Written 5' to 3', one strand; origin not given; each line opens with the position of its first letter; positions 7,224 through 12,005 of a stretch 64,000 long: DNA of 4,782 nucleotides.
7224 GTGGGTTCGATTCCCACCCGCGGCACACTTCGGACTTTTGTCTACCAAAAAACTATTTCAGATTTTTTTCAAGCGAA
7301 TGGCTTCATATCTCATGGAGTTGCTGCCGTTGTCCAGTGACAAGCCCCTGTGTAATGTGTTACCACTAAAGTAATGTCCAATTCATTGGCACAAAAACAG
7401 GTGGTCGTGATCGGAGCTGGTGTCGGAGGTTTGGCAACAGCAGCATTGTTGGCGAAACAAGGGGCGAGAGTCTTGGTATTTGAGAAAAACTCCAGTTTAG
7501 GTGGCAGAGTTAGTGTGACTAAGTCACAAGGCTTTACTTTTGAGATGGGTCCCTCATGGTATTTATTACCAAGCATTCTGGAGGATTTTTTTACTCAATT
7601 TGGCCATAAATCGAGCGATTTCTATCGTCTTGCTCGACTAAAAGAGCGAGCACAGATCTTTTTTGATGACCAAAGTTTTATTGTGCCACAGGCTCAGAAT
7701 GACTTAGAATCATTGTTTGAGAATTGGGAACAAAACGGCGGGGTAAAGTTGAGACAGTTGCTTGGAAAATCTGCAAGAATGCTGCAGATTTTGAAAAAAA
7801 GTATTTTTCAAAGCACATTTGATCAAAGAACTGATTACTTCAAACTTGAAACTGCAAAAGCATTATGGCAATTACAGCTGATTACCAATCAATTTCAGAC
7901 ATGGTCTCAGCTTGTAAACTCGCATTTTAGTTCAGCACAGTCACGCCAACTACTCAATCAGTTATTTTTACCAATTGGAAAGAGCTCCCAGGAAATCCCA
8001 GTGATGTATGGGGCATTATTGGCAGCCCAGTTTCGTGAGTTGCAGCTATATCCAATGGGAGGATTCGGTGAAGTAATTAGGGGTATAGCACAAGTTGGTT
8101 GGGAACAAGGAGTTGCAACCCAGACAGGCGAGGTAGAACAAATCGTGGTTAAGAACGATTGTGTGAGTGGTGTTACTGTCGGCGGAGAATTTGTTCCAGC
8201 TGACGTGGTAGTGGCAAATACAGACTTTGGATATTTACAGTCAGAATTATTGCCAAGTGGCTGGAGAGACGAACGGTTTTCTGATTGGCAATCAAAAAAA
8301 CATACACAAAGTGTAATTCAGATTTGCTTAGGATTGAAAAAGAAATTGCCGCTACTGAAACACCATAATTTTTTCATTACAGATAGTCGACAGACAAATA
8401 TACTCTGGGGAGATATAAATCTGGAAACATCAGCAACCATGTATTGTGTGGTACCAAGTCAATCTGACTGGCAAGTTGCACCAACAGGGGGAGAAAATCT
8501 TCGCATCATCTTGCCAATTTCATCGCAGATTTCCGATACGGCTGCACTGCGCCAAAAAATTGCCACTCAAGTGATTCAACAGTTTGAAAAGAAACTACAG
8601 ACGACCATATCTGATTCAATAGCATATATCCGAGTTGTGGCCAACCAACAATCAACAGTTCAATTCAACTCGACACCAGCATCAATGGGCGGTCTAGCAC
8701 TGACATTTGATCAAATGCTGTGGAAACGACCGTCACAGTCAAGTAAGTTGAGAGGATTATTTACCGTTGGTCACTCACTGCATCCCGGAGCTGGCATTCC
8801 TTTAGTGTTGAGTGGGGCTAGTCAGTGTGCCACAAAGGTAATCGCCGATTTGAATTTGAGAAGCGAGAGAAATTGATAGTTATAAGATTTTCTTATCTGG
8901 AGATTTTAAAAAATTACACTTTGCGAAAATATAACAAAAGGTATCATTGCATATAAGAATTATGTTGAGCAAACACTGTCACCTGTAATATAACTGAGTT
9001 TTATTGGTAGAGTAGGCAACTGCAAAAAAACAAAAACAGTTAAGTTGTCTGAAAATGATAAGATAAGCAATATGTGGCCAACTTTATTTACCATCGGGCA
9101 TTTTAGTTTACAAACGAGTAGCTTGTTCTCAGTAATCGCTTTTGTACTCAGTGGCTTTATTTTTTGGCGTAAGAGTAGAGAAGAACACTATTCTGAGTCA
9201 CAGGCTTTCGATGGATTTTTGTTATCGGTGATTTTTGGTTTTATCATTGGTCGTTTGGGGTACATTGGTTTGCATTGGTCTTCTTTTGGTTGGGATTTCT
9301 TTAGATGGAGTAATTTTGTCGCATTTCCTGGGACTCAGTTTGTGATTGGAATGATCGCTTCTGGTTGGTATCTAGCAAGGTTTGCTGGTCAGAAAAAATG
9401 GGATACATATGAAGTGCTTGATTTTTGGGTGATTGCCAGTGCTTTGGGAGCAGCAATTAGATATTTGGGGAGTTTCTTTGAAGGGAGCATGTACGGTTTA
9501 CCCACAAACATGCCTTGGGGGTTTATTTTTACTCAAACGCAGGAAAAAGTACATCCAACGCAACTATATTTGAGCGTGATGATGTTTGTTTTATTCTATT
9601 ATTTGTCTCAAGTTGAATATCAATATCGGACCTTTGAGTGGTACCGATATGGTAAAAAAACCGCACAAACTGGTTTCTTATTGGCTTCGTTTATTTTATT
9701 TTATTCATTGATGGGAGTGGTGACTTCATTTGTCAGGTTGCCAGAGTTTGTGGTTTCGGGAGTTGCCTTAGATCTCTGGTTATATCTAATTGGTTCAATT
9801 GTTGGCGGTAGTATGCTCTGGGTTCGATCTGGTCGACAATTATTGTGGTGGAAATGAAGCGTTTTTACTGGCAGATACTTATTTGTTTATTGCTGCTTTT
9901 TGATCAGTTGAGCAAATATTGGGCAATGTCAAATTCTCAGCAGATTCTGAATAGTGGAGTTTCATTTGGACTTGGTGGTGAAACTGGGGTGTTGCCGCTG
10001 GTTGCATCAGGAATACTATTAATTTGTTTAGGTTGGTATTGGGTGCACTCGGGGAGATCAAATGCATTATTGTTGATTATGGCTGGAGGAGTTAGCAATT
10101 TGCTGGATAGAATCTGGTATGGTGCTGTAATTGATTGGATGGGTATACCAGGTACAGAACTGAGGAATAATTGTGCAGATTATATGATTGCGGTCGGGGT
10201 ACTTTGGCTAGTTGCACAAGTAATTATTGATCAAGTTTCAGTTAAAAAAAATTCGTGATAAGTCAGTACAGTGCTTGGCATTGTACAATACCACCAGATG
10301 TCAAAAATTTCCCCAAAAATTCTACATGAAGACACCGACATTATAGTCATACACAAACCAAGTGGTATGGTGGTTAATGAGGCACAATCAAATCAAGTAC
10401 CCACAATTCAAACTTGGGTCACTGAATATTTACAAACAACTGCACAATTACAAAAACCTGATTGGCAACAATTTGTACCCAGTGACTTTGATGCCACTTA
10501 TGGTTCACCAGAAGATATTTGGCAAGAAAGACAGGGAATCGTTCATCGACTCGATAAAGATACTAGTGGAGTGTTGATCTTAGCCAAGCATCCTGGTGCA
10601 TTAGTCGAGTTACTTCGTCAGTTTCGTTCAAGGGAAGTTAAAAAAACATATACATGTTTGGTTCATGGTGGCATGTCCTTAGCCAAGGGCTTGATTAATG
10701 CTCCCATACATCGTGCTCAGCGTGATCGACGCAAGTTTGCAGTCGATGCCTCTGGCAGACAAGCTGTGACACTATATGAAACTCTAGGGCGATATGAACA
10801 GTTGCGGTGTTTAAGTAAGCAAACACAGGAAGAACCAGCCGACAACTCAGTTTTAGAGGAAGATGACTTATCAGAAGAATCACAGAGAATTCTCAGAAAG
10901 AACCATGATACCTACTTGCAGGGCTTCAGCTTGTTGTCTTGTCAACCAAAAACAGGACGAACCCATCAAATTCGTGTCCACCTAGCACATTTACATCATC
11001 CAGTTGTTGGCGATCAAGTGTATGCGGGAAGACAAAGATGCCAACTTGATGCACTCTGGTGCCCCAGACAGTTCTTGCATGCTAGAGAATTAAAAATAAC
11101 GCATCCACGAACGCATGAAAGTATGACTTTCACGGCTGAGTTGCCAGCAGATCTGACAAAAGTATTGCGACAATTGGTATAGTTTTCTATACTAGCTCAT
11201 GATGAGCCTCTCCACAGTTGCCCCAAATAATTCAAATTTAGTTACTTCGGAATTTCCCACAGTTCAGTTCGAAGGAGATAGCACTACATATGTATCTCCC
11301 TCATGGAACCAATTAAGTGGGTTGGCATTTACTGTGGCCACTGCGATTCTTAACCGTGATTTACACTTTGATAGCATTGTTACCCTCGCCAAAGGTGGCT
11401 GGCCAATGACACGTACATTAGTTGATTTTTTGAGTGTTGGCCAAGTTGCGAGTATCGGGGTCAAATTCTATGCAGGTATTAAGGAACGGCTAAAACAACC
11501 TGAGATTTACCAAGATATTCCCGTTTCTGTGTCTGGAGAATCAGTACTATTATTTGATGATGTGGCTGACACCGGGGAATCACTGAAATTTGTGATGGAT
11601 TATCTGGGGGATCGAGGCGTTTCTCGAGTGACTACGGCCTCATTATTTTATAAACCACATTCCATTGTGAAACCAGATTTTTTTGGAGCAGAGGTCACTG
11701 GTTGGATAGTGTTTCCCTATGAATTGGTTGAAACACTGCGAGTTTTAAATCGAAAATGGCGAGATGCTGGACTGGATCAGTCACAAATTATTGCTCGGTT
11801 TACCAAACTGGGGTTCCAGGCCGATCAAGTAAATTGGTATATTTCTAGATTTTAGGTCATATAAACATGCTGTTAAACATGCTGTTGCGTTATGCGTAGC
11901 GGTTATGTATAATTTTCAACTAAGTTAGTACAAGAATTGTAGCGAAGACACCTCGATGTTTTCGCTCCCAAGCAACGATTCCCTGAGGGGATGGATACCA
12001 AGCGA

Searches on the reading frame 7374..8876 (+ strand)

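Call 65: search_protein_families(library=pfam, proteins=[window:7374-8876:+], max_evalue=0.00001)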
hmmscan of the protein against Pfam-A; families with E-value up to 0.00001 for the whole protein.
window:7374-8876:+ (500 aa): 6 families
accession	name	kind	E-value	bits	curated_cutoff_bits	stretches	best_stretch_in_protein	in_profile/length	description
PF01593.30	Amino_oxidase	-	6.7e-25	88.7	19.8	1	18-487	2-440/443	Flavin containing amine oxidoreductase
PF13450.12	NAD_binding_8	-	1.3e-15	57.9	21.9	1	12-74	1-66/68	NAD(P)-binding Rossmann-like domain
PF01266.30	DAO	-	4.1e-11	43.4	27.9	1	10-134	2-124/353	FAD dependent oxidoreductase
PF00890.30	FAD_binding_2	-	2.7e-08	33.9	20.4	1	10-55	2-45/414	FAD binding domain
PF12831.13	FAD_oxidored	-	9.7e-08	32.1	27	1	9-78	1-70/416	FAD dependent oxidoreductase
PF03486.20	HI0933_like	-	4.3e-06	26.8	50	0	9-49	2-42/244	HI0933-like protein Rossmann domain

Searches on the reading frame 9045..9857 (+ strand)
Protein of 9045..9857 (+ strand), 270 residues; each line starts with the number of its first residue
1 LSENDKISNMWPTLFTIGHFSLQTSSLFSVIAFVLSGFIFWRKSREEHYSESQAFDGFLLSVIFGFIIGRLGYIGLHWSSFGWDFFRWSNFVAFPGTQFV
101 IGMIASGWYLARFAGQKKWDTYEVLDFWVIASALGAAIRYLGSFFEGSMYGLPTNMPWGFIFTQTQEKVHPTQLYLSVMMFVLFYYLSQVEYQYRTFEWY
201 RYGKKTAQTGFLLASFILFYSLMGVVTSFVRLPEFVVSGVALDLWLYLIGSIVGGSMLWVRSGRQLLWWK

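Call 65: search_protein_families(library=pfam, proteins=[window:9045-9857:+], max_evalue=0.00001)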
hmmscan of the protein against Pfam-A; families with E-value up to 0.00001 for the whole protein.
window:9045-9857:+ (270 aa): 1 family
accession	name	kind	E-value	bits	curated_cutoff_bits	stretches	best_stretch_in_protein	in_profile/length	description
PF01790.23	LGT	-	1.6e-23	83.7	24.9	1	12-259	1-239/240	Prolipoprotein diacylglyceryl transferase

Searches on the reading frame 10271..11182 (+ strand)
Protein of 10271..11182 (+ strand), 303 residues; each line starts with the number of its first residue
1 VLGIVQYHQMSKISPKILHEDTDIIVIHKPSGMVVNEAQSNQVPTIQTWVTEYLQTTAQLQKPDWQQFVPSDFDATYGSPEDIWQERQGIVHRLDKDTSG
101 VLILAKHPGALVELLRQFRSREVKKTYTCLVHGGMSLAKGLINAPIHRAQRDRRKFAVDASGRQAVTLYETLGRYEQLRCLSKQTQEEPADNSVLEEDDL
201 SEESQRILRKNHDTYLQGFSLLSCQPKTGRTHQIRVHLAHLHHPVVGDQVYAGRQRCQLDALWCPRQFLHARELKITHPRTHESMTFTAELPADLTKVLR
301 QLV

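Call 65: search_protein_families(library=pfam, proteins=[window:10271-11182:+], max_evalue=0.00001)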
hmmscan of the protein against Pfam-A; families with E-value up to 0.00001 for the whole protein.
window:10271-11182:+ (303 aa): 1 family
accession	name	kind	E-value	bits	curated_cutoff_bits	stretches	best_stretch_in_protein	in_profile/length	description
PF00849.27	PseudoU_synth_2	-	8e-30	104.5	26.8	1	23-240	1-152/152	RNA pseudouridylate synthase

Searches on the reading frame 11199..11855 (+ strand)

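Call 65: search_protein_families(library=pfam, proteins=[window:11199-11855:+], max_evalue=0.00001)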
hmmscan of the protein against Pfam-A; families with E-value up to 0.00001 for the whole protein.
window:11199-11855:+ (218 aa): 1 family
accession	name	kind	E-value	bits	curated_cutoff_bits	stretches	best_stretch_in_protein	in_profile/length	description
PF00156.33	Pribosyltran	-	3.4e-14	52.9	26.3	1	50-173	21-150/158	Phosphoribosyl transferase domain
